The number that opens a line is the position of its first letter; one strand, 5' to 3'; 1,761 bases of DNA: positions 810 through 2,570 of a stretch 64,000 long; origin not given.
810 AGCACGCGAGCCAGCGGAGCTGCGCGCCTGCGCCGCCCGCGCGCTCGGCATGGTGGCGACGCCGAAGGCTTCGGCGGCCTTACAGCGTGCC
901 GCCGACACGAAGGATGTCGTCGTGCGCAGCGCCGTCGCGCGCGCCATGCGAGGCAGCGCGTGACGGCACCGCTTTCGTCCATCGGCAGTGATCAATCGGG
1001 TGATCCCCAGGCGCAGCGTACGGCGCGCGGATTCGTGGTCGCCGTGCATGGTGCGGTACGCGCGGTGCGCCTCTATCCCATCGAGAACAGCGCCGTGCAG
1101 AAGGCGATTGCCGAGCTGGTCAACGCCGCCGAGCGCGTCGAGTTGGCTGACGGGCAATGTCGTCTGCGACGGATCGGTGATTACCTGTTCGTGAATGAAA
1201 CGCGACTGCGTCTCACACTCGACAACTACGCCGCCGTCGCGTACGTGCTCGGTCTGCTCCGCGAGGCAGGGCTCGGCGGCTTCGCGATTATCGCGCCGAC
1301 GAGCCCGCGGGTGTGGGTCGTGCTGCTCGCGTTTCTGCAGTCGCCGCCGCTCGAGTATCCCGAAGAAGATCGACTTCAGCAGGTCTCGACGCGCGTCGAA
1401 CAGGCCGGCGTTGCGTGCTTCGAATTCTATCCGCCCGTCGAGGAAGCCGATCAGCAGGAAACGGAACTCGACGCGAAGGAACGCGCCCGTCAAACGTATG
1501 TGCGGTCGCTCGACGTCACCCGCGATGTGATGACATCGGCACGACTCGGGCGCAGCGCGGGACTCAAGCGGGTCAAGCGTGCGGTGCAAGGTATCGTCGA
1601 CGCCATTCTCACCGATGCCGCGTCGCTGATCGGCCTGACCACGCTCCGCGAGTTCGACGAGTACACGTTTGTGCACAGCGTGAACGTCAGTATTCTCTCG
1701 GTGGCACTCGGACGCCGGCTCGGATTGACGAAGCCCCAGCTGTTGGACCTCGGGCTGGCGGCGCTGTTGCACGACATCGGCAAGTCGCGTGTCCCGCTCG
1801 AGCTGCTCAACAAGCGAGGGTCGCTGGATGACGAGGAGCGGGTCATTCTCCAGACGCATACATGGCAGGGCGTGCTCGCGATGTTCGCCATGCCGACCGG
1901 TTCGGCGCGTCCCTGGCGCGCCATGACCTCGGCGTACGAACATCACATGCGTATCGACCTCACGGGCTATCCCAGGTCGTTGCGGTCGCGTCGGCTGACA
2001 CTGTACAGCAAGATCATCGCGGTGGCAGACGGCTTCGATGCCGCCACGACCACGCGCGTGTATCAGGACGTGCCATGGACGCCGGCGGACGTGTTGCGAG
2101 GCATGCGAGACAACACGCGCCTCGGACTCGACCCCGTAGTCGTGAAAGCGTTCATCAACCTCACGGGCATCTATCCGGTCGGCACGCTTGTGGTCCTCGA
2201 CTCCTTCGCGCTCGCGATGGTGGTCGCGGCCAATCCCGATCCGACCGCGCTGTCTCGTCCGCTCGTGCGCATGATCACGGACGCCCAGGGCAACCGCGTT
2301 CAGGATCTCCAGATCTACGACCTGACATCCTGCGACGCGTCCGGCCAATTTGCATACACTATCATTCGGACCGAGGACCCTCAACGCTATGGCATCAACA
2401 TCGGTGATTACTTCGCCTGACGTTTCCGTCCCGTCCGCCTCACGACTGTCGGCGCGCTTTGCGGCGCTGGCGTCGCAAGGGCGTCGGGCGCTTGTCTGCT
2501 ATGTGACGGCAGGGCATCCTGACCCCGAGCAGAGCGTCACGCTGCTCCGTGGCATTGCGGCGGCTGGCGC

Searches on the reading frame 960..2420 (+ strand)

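Call 75: search_protein_families(library=pfam, proteins=[window:960-2420:+], max_evalue=1e-8)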
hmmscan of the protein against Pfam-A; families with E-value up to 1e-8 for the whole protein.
window:960-2420:+ (486 aa): 2 families
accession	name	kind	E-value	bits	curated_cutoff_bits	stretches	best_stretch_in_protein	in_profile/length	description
PF13487.12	HD_5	-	2.1e-20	73.6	27.2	1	239-386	17-162/170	HD domain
PF01966.28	HD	-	8.8e-12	45.8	22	1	237-361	2-115/116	HD domain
